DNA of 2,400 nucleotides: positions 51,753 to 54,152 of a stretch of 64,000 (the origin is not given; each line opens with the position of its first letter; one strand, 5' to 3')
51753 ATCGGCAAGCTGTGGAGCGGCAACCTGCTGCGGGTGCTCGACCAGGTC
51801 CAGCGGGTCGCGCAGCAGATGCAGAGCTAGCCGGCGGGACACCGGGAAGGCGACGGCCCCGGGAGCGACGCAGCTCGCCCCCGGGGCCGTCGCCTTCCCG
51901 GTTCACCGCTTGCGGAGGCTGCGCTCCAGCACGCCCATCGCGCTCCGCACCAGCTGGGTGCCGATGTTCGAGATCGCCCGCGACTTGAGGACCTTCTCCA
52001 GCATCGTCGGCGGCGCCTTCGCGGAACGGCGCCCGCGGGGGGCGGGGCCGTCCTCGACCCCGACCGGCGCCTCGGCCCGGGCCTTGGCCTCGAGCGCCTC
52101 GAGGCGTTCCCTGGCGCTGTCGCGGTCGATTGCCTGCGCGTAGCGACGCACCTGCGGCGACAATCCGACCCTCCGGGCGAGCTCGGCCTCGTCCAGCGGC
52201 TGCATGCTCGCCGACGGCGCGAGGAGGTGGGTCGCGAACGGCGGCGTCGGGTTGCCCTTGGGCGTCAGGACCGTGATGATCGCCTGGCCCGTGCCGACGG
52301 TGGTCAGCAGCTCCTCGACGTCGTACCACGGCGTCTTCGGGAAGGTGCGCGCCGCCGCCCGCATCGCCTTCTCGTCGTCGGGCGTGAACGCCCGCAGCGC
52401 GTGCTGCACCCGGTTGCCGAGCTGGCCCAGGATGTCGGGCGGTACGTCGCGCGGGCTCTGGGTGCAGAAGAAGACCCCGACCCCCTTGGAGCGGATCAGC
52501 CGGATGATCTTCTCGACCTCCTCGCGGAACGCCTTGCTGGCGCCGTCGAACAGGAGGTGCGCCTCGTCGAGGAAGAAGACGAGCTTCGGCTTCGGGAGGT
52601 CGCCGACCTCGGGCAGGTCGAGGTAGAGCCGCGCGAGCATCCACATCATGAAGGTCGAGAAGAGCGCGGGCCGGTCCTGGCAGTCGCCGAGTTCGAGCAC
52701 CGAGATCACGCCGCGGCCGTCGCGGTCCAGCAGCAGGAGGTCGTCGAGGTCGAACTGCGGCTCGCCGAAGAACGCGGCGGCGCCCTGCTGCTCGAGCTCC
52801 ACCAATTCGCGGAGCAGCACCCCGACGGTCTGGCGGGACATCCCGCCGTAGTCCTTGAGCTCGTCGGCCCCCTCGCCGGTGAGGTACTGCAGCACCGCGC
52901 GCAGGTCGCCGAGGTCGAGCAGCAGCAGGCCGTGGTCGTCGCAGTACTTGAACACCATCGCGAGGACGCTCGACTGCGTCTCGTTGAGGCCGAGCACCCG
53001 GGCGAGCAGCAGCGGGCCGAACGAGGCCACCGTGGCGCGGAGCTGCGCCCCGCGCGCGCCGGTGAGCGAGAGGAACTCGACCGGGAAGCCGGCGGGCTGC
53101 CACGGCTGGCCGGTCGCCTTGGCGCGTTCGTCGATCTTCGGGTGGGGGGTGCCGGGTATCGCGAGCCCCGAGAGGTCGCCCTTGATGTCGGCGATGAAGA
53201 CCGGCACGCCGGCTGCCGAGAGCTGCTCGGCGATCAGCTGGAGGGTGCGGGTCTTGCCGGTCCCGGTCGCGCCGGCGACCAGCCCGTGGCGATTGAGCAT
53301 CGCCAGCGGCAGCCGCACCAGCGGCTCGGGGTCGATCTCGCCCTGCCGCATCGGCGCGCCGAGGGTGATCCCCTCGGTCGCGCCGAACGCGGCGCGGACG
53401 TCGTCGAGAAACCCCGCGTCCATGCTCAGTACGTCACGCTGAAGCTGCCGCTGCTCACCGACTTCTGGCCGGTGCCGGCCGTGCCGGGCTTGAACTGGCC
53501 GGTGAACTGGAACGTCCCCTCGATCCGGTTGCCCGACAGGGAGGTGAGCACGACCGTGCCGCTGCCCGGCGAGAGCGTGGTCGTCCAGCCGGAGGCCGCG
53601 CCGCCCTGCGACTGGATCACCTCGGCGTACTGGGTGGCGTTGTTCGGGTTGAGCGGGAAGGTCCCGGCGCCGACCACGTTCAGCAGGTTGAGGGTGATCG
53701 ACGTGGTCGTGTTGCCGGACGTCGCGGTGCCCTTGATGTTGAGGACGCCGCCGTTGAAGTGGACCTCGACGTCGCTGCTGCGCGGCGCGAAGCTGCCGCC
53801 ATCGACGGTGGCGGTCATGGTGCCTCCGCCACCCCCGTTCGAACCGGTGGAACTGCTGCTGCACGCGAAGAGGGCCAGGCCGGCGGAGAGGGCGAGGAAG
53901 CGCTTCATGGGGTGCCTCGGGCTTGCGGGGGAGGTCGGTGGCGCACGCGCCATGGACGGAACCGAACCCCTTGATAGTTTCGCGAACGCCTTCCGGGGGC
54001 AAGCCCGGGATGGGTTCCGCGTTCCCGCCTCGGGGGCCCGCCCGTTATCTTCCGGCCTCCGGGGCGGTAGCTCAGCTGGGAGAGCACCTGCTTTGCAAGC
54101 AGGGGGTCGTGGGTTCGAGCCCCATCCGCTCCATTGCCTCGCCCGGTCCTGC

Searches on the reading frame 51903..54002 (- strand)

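Call 52: search_protein_families(library=pfam, proteins=[window:51903-54002:-], max_evalue=0.00001)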
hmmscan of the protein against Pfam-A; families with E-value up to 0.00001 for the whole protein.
window:51903-54002:- (699 aa): 2 families
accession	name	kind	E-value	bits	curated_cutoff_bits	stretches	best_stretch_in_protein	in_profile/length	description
PF05872.18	HerA_C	-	1.9e-175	584.8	22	1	225-644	9-429/502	Helicase HerA-like C-terminal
PF01935.23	DUF87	-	1.7e-08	35.3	23.2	1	230-433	15-196/220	Helicase HerA, central domain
